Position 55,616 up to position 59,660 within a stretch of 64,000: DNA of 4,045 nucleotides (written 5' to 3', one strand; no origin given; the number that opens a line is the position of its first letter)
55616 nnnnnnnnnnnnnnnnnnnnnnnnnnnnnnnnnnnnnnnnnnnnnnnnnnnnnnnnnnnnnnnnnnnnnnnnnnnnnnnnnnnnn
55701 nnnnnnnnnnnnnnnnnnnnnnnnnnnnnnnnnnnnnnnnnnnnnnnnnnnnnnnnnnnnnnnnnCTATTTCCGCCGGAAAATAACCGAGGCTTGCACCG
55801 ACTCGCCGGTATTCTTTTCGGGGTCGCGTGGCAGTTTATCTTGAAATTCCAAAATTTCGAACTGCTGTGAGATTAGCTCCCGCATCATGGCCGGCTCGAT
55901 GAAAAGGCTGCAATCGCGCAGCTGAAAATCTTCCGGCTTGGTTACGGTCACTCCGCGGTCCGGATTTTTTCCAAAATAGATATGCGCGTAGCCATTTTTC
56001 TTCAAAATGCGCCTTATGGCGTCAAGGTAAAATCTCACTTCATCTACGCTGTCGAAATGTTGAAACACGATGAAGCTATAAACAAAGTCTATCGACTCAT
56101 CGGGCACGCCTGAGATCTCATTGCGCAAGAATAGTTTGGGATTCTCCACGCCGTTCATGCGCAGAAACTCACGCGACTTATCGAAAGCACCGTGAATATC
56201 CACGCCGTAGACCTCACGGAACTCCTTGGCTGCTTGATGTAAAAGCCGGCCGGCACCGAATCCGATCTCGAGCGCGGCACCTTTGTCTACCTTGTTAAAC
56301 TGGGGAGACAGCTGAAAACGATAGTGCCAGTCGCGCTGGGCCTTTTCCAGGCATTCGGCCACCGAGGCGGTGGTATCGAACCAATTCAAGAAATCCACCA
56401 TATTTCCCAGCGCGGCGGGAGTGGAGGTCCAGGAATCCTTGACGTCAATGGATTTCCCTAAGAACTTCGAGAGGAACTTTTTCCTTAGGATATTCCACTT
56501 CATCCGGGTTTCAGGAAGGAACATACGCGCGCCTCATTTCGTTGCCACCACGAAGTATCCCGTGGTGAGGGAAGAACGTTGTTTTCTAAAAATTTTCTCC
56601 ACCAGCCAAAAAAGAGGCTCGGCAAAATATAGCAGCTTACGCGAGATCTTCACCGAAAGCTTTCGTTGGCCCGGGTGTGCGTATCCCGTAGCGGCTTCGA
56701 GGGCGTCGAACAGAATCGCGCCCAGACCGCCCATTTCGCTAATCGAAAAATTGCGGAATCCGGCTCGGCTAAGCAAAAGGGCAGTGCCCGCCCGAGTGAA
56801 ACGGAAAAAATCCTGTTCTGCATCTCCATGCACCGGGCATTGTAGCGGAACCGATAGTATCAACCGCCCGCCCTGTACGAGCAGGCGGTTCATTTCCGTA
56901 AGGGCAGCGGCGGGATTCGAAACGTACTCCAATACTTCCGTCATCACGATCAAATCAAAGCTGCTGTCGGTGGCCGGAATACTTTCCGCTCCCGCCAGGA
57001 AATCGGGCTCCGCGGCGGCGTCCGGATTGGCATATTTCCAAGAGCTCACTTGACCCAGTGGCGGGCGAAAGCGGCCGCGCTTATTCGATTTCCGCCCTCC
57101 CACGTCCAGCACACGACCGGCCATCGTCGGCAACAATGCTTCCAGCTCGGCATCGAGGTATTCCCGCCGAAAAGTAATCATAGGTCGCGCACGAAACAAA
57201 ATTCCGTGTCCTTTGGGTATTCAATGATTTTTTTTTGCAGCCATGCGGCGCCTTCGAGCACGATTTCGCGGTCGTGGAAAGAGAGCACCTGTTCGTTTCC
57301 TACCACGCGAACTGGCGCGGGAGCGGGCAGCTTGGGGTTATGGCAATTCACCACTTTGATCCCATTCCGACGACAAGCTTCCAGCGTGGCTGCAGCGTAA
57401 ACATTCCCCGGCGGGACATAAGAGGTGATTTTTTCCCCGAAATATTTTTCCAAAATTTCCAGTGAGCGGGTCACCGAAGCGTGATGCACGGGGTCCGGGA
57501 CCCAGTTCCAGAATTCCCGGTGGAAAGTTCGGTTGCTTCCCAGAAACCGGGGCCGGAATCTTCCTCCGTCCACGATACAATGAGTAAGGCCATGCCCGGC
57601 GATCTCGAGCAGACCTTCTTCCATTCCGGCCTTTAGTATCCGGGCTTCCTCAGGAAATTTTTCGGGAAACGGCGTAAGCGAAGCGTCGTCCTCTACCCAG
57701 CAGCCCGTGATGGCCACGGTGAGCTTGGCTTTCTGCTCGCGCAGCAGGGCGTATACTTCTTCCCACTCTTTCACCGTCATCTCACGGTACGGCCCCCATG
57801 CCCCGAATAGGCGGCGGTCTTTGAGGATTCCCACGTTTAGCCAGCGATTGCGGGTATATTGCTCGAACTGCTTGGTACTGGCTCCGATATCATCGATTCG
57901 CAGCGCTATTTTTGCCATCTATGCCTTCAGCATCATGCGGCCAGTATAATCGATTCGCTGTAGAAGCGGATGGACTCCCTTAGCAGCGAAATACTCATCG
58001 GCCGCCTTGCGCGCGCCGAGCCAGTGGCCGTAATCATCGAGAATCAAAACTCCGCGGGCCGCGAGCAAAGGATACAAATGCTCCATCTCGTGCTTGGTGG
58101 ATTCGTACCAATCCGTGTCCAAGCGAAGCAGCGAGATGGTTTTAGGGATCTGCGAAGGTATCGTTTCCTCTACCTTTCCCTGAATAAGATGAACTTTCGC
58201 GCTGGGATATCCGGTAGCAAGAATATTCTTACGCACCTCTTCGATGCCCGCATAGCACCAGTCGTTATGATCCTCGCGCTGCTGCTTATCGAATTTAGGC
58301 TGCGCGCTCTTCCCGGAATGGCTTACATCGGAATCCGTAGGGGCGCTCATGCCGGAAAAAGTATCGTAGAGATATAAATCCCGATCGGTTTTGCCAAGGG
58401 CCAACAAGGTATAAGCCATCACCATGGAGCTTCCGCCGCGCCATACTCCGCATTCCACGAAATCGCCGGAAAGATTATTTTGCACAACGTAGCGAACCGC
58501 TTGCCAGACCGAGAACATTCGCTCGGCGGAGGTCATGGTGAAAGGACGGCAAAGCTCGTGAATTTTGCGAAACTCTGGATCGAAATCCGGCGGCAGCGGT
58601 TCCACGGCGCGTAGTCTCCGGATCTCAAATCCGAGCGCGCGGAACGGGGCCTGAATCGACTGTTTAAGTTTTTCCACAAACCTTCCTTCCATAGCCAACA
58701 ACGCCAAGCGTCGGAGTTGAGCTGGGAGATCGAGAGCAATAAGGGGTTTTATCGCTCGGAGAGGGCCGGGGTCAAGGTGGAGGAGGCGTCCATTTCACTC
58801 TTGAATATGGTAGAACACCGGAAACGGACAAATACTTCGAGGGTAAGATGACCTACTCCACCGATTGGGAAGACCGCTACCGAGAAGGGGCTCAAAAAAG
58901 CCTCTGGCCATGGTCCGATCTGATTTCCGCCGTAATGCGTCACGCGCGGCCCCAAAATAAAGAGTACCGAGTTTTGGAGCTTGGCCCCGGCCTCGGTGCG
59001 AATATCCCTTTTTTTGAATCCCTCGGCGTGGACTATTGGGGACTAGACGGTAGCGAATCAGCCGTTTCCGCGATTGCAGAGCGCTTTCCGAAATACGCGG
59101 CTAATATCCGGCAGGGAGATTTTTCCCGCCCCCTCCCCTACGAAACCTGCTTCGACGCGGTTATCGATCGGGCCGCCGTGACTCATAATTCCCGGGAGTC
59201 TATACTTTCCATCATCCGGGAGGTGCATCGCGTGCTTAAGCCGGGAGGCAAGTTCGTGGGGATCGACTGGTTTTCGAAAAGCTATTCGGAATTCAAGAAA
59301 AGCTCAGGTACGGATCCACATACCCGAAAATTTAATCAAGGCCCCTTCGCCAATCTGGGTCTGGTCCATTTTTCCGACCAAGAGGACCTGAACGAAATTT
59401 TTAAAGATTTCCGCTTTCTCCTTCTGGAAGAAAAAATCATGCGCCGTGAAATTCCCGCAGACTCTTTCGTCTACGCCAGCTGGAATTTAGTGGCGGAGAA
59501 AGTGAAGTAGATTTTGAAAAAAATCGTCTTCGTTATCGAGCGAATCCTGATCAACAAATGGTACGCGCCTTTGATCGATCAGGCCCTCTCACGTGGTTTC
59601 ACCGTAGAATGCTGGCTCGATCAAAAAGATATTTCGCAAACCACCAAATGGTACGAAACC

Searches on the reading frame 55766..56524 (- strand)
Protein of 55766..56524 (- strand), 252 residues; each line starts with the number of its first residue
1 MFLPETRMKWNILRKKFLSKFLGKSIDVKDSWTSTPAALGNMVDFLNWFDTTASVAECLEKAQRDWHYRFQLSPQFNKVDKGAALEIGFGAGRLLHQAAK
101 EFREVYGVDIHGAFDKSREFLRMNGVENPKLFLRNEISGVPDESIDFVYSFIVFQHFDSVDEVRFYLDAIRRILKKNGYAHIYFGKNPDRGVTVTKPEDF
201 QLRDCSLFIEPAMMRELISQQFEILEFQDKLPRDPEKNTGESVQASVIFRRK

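Call 14: search_protein_families(library=pfam, proteins=[window:55766-56524:-], max_evalue=0.01)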
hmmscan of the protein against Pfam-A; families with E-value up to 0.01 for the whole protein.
window:55766-56524:- (252 aa): 7 families
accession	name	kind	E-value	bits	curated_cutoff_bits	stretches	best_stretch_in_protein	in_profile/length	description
PF08241.18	Methyltransf_11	-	2e-12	48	21.2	1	85-180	1-93/95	Methyltransferase domain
PF08242.18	Methyltransf_12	-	2.3e-10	41.5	30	1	85-179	1-97/98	Methyltransferase domain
PF13649.12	Methyltransf_25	-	3.9e-09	37.5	27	1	85-178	2-97/97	Methyltransferase domain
PF13489.12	Methyltransf_23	-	2.4e-06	27.8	27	1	79-180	21-114/164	Methyltransferase domain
PF13847.12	Methyltransf_31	-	1.8e-05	24.9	27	1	82-180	5-107/145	Methyltransferase domain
PF02353.26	CMAS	-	0.0059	16.4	27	1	59-181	43-163/273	Mycolic acid cyclopropane synthetase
PF24496.1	DUF7588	-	0.0061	16.8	27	0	9-53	12-57/65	Domain of unknown function (DUF7588)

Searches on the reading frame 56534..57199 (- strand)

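Call 14: search_protein_families(library=pfam, proteins=[window:56534-57199:-], max_evalue=0.01)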
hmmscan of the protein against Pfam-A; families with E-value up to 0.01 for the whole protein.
window:56534-57199:- (221 aa): 5 families
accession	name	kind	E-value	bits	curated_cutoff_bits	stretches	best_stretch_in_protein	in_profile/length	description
PF13489.12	Methyltransf_23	-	1.6e-11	44.6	27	1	9-124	3-126/164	Methyltransferase domain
PF08241.18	Methyltransf_11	-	9.7e-11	42.6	21.2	1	68-115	48-95/95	Methyltransferase domain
PF08242.18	Methyltransf_12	-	4.5e-07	31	30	1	64-113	61-98/98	Methyltransferase domain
PF13847.12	Methyltransf_31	-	4.2e-06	27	27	1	71-117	63-111/145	Methyltransferase domain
PF13649.12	Methyltransf_25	-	3.2e-05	25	27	1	69-111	53-97/97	Methyltransferase domain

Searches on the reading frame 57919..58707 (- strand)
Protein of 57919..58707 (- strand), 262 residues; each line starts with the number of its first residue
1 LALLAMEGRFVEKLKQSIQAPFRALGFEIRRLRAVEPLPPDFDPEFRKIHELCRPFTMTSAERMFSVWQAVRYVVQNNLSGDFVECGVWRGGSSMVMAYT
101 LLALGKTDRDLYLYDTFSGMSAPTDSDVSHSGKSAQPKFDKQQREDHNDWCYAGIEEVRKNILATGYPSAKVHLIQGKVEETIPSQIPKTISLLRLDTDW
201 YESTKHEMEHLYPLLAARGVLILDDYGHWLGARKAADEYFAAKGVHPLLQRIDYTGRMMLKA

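Call 14: search_protein_families(library=pfam, proteins=[window:57919-58707:-], max_evalue=0.01)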
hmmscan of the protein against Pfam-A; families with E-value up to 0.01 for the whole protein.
window:57919-58707:- (262 aa): 2 families
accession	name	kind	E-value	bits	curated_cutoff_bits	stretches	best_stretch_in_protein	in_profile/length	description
PF05711.17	TylF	-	1.4e-43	149.5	23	1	56-257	68-260/264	Macrocin-O-methyltransferase (TylF)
PF13578.12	Methyltransf_24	-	3.9e-13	50.6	26.3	1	84-226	1-105/105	Methyltransferase domain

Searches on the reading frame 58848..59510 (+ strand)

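Call 14: search_protein_families(library=pfam, proteins=[window:58848-59510:+], max_evalue=0.01)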
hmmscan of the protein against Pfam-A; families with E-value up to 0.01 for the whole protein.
window:58848-59510:+ (220 aa): 6 families
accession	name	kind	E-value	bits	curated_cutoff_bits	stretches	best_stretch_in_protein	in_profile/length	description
PF08241.18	Methyltransf_11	-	3e-13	50.7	21.2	1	43-137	1-94/95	Methyltransferase domain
PF13649.12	Methyltransf_25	-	1.1e-12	48.9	27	1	42-134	1-97/97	Methyltransferase domain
PF13489.12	Methyltransf_23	-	1.4e-09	38.3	27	1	25-190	9-159/164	Methyltransferase domain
PF08242.18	Methyltransf_12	-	6.6e-09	36.8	30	1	43-136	1-98/98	Methyltransferase domain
PF13847.12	Methyltransf_31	-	2e-08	34.5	27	1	37-140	2-111/145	Methyltransferase domain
PF03291.22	mRNA_G-N7_MeTrfase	-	0.00093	18.8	26.6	0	23-109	46-134/315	mRNA (guanine-N(7))-methyltransferase domain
